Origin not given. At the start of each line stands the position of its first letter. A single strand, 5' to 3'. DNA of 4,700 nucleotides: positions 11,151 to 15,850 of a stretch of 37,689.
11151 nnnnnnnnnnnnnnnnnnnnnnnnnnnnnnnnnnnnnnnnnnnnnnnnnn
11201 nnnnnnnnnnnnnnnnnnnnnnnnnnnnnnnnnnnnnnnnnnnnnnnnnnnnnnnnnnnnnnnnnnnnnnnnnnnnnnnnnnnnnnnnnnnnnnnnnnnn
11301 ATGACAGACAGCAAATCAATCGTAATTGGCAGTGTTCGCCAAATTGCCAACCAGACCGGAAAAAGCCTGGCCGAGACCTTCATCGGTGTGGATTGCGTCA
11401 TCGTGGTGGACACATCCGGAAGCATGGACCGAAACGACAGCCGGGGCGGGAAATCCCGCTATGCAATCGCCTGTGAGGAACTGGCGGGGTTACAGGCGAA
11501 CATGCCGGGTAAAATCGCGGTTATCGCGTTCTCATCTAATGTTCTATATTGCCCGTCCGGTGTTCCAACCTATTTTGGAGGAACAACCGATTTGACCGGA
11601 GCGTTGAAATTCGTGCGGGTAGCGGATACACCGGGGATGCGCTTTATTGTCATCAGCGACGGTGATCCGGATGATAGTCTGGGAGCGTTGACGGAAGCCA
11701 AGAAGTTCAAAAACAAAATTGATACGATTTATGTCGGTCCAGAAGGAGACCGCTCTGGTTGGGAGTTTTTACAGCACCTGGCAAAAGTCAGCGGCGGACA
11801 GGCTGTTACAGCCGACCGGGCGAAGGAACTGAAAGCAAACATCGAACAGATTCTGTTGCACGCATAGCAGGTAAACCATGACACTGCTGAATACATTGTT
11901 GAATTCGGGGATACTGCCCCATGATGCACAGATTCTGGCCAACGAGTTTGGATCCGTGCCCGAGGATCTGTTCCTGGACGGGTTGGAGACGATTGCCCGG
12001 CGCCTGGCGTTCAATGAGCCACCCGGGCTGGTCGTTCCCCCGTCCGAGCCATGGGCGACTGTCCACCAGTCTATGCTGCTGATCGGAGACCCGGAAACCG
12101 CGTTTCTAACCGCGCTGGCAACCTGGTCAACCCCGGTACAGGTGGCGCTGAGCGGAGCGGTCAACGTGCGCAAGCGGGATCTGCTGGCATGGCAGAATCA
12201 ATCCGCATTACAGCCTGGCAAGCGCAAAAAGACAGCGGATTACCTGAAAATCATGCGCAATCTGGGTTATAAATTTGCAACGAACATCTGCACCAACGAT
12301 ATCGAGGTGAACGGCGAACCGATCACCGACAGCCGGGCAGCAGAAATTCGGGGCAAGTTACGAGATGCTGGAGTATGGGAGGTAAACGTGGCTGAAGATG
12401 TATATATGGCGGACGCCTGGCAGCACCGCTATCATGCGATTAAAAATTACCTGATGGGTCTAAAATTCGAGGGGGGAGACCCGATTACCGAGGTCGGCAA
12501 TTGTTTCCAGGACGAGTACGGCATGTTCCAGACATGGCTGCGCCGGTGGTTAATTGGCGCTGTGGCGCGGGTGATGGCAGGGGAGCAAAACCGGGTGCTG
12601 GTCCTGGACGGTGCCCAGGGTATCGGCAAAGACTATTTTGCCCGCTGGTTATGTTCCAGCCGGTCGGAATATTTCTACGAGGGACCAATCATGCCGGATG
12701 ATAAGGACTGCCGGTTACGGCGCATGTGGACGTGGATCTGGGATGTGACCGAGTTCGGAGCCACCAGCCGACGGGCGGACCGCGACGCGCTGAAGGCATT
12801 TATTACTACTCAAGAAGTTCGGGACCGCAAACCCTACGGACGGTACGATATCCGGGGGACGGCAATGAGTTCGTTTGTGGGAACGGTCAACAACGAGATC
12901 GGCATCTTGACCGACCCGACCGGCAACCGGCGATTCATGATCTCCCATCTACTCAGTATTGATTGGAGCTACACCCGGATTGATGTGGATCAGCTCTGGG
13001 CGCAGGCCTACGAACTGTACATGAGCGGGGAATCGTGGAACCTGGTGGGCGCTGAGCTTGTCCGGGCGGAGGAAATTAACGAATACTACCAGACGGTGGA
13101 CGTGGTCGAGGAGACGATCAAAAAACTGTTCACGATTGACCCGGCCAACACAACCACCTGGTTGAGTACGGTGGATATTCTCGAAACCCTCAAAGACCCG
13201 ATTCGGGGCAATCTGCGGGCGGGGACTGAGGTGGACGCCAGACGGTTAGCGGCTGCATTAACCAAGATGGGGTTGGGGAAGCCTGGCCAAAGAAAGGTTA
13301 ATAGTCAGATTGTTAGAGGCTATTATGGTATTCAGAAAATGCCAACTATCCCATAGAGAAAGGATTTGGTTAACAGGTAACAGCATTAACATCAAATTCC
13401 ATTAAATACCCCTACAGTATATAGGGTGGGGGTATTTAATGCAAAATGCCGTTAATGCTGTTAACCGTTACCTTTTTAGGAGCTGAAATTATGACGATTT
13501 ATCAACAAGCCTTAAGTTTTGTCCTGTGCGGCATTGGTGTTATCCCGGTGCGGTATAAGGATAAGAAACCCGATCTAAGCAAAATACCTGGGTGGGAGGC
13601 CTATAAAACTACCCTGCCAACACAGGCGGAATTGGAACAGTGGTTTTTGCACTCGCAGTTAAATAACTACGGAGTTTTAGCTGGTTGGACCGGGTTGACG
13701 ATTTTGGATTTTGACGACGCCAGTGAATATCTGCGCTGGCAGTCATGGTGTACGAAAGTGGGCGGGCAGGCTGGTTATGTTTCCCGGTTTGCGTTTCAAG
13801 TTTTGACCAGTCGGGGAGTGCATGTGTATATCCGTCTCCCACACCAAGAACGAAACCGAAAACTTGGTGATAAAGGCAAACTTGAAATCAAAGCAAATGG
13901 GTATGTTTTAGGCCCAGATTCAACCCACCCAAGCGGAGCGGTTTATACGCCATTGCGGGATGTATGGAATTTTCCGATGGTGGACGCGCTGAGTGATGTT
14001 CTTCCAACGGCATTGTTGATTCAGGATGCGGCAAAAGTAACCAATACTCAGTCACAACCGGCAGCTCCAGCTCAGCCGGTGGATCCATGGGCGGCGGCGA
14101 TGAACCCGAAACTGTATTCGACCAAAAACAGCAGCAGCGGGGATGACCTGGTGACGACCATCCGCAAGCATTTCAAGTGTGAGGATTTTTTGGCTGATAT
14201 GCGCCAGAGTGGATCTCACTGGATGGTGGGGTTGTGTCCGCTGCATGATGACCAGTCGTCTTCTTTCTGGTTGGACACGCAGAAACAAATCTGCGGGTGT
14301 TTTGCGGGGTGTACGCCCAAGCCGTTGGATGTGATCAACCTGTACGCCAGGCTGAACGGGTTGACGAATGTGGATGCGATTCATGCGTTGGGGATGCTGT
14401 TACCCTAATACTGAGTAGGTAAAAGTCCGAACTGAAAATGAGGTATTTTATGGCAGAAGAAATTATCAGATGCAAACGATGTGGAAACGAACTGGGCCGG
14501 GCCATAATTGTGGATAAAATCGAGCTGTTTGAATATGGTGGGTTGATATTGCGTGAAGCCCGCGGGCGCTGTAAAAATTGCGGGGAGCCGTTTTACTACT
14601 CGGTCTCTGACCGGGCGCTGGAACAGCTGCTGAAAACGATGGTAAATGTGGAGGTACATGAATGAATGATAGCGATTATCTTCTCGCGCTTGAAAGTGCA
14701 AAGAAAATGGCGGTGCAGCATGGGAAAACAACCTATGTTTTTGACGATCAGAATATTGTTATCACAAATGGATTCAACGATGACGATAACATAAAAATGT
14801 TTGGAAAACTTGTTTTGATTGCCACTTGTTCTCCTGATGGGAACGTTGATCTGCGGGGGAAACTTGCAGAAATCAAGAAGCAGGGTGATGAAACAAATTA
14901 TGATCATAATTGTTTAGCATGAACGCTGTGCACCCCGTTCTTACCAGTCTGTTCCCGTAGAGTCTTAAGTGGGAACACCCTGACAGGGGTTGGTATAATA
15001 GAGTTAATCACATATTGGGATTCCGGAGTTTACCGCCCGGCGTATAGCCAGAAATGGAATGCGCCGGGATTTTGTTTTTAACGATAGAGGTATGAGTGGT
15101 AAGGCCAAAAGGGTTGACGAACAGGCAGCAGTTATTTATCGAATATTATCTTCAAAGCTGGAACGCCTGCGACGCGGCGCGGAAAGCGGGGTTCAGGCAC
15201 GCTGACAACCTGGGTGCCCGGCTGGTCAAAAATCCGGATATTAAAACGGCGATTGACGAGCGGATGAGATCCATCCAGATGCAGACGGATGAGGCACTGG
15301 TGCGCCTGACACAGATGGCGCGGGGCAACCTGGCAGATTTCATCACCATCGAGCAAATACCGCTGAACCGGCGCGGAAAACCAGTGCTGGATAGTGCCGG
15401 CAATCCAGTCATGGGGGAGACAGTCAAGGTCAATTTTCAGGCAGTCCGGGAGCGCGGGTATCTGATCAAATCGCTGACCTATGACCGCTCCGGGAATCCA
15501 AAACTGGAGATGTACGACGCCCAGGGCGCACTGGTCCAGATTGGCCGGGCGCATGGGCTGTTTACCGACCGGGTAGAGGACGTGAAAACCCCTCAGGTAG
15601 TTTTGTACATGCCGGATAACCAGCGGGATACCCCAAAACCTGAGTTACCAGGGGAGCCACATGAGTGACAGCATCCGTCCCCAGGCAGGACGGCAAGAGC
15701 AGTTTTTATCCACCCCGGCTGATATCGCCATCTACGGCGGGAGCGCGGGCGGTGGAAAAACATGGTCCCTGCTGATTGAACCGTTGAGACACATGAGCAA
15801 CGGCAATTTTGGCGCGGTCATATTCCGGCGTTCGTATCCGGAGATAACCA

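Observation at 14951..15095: Late promoter followed at once by a conserved leader and an intrinsic terminator, suggesting antitermination control (copy A, upstream of terS)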

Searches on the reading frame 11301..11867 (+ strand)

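Call 9: search_protein_families(library=pfam, proteins=[window:11301-11867:+], max_evalue=0.01)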
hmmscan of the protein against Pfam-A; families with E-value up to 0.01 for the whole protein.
window:11301-11867:+ (188 aa): 2 families
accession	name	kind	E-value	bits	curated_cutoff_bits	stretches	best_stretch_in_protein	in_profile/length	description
PF13519.12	VWA_2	-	9.6e-06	26.6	27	1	33-81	2-49/107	von Willebrand factor type A domain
PF00092.34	VWA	-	0.0011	19.6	23.8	0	94-178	77-169/174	von Willebrand factor type A domain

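Call 10: search_protein_families(library=phrogs, proteins=[window:11301-11867:+], max_evalue=0.01)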
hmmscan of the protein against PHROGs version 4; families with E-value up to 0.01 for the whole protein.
window:11301-11867:+ (188 aa): 1 family
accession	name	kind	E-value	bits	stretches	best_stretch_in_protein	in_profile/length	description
phrog_850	-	DNA, RNA and nucleotide metabolism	0.0014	18.6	1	13-137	264-408/476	RNA-binding protein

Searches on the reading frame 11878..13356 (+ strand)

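Call 9: search_protein_families(library=pfam, proteins=[window:11878-13356:+], max_evalue=0.01)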
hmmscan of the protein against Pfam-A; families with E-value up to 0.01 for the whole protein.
window:11878-13356:+ (492 aa): 1 family
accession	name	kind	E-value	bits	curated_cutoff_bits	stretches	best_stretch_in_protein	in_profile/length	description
PF05272.17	VapE-like_dom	-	2.8e-37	128.7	25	1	216-405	27-216/217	Virulence-associated protein E-like domain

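Call 10: search_protein_families(library=phrogs, proteins=[window:11878-13356:+], max_evalue=0.01)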
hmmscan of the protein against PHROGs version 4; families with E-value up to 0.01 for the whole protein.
window:11878-13356:+ (492 aa): 6 families
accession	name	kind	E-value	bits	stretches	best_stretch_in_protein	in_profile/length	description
phrog_1313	-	DNA, RNA and nucleotide metabolism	1.7e-41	143.8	1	173-463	225-532/568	DNA helicase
phrog_256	-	DNA, RNA and nucleotide metabolism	8.6e-33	114.9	1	147-424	425-708/798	DNA helicase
phrog_15962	-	DNA, RNA and nucleotide metabolism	5e-30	105.4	1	217-487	534-806/835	DNA primase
phrog_36873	-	DNA, RNA and nucleotide metabolism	2.6e-29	102.6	1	110-416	414-722/1082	DNA helicase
phrog_2249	-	DNA, RNA and nucleotide metabolism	3.3e-24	86.6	1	201-476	487-764/802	DNA primase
phrog_16593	-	DNA, RNA and nucleotide metabolism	1.9e-15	57.3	1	221-387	549-707/823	DNA primase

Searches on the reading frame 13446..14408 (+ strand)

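Call 9: search_protein_families(library=pfam, proteins=[window:13446-14408:+], max_evalue=0.01)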
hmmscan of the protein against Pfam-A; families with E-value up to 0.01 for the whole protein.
window:13446-14408:+ (320 aa): 2 families
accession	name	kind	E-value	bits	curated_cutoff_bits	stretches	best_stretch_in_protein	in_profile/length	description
PF09250.16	Prim-Pol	-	1e-14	55.7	22.8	1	27-172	6-148/158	Bifunctional DNA primase/polymerase, N-terminal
PF01807.25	Zn_ribbon_DnaG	-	3.8e-07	30.3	24.9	1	251-315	24-85/98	CHC2 zinc finger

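Call 10: search_protein_families(library=phrogs, proteins=[window:13446-14408:+], max_evalue=0.01)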
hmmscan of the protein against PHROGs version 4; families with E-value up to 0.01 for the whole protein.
window:13446-14408:+ (320 aa): 8 families
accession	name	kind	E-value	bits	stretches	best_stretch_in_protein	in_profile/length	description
phrog_1156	-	DNA, RNA and nucleotide metabolism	4.5e-11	43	1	20-169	15-165/855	DNA primase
phrog_6444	-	DNA, RNA and nucleotide metabolism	4.1e-05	23.6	1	250-315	27-89/577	DNA primase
phrog_19930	-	DNA, RNA and nucleotide metabolism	0.00012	21.4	1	20-141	12-134/865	DNA polymerase/primase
phrog_906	-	DNA, RNA and nucleotide metabolism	0.00082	19.2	1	70-218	109-275/872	DNA polymerase/primase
phrog_18097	-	DNA, RNA and nucleotide metabolism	0.00091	19.8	1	252-308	26-79/199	DNA primase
phrog_360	-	DNA, RNA and nucleotide metabolism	0.001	20.1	1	253-289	23-58/133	DNA primase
phrog_5852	-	DNA, RNA and nucleotide metabolism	0.0024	18.2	1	61-168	124-226/242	DNA polymerase/primase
phrog_11992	-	unknown function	0.0057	17.9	1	263-316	31-80/177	-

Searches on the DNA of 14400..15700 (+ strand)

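Call 11: search_dna_similar(query=window:14400-15700:+, collection=phages, mode=distant, max_rows=25)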
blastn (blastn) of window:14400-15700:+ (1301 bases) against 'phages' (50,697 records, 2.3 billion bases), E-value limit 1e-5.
No match.

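Call 12: search_dna_similar(query=window:14400-15700:+, collection=ecoli_genomes, mode=near, max_rows=10)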
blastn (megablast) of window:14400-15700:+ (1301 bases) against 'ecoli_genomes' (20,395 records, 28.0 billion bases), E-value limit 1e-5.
No match.

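Call 20: search_rna_families(source=window, start=14900, end=15150, threshold=evalue, max_evalue=10)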
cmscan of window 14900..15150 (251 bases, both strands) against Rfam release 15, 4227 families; matches with E-value up to 10: 3.
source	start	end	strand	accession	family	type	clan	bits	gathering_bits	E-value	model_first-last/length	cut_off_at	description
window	14951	14976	-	RF01350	CRISPR-DR41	Gene; CRISPR;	-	17.5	36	0.6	1-29/29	no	CRISPR RNA direct repeat element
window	14932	15009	-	RF00767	mir-150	Gene; miRNA;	-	13.1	55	5.2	1-82/82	no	mir-150 microRNA precursor family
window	14982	15038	-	RF00324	snoMBII-202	Gene; snRNA; snoRNA; CD-box;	-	12.6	40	6.1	1-84/84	no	Small nucleolar RNA MBII-202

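Call 77: search_with_rna_model(model_id=R1, sources=[L235, L236, L237, L238], max_evalue=5, filters=off, show_alignments=8)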
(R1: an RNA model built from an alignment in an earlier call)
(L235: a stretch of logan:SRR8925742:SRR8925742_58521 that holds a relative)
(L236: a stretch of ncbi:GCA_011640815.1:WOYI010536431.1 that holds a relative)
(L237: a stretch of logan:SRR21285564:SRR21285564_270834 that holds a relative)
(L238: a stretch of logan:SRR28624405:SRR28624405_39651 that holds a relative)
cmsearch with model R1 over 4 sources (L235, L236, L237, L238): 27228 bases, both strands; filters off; matches with E-value up to 5: 8.
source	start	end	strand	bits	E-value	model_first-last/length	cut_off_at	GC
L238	3409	3454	+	46.9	3.2e-12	1-46/46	no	0.54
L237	4596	4641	+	38.1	1.6e-09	1-46/46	no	0.57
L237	337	382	+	37.5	2.5e-09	1-46/46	no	0.54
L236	3785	3831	+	27.4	3e-06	1-46/46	no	0.45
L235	7746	7791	+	22.6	8.8e-05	1-46/46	no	0.43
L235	8279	8287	+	8.2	2.5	24-32/46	no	0.56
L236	7254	7296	+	7.6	3.6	1-46/46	no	0.49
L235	2906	2944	-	7.6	3.8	1-46/46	no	0.44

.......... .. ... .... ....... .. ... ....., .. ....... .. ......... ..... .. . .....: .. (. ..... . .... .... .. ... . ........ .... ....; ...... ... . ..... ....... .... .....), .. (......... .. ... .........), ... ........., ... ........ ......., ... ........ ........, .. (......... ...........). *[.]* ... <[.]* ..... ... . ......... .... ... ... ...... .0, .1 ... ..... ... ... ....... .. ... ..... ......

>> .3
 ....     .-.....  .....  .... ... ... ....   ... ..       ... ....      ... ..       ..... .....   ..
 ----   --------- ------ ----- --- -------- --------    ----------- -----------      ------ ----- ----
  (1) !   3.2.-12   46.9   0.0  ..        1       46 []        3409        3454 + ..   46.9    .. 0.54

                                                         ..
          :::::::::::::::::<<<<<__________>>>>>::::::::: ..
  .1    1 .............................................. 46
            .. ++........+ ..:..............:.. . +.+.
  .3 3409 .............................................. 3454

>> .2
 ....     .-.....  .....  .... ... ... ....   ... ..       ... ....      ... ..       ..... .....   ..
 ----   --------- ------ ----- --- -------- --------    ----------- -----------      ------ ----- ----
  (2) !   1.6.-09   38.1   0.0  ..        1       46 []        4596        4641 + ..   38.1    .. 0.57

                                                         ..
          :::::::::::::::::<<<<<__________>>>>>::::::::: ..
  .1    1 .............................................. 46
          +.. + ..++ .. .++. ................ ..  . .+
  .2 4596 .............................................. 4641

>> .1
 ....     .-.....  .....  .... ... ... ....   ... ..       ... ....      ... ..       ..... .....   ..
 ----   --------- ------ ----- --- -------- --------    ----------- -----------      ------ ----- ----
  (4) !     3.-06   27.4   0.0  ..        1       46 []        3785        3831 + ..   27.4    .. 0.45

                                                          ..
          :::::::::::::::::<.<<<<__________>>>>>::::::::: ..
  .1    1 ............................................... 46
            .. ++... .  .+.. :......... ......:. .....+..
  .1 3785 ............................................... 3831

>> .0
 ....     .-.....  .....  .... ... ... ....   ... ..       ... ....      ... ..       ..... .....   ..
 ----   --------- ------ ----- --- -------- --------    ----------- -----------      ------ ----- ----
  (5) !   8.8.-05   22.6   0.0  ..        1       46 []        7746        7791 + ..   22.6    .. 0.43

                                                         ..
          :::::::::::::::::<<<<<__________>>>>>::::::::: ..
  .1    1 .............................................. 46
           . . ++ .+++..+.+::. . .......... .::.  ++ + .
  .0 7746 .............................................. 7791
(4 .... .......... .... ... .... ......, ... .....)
